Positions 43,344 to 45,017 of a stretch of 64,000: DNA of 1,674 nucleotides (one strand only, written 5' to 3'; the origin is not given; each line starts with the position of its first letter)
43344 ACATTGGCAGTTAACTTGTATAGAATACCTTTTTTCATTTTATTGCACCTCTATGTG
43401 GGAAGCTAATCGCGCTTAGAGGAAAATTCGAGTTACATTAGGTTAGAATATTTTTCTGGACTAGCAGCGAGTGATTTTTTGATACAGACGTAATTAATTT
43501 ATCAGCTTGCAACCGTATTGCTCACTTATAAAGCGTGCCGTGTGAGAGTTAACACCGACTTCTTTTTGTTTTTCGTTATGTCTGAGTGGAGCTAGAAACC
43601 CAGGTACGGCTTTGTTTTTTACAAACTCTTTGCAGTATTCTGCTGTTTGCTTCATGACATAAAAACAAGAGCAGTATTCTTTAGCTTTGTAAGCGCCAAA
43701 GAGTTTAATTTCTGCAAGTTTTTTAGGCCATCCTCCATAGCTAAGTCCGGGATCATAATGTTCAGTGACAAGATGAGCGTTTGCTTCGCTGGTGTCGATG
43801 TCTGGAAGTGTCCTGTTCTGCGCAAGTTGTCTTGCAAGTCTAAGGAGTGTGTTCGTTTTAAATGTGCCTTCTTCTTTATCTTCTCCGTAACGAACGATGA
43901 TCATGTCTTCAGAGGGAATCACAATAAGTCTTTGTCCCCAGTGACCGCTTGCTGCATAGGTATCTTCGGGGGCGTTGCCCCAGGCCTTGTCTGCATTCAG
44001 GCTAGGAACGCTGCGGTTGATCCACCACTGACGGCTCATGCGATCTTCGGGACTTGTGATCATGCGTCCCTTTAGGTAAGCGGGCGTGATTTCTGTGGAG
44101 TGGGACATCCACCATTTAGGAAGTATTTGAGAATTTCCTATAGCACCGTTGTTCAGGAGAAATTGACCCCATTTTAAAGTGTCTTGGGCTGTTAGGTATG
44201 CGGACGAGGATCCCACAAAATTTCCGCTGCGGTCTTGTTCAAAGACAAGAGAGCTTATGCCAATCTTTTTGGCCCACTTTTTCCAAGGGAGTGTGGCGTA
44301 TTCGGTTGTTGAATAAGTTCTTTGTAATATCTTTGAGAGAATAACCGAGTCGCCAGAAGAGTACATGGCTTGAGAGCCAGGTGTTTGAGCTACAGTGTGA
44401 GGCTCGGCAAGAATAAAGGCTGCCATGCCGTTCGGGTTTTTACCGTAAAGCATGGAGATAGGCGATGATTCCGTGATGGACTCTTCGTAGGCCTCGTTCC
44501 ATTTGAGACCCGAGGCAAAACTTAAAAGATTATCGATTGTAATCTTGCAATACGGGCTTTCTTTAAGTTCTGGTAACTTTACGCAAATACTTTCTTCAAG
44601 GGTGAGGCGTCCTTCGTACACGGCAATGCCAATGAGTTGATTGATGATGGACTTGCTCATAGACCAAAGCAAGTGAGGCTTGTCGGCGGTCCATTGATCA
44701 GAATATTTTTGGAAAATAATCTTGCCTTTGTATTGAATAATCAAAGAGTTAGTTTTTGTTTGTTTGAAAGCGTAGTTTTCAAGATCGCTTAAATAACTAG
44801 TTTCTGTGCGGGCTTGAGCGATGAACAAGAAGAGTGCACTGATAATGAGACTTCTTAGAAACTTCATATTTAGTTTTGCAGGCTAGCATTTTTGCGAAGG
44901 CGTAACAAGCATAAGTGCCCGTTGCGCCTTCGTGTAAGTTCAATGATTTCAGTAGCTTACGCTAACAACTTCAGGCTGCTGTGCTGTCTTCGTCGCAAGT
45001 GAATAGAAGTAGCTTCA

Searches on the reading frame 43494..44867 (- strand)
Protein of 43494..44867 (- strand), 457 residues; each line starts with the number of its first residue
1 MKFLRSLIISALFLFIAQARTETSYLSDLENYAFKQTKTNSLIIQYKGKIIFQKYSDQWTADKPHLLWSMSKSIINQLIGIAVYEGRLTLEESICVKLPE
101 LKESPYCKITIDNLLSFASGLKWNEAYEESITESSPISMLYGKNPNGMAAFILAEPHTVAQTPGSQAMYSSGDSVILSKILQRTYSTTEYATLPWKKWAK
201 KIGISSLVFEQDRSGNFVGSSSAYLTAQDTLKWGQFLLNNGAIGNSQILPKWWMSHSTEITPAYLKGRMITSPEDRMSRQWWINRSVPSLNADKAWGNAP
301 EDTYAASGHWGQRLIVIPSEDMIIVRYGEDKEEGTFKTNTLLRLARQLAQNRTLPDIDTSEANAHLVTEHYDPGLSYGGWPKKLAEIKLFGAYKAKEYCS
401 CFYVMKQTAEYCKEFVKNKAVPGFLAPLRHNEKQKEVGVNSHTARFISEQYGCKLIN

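Call 75: search_protein_families(library=pfam, proteins=[window:43494-44867:-], max_evalue=0.001)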
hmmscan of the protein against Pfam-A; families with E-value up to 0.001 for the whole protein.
window:43494-44867:- (457 aa): 1 family
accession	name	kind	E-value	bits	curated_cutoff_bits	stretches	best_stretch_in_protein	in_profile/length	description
PF00144.29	Beta-lactamase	-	1.5e-20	74.1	27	1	41-332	18-312/329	Beta-lactamase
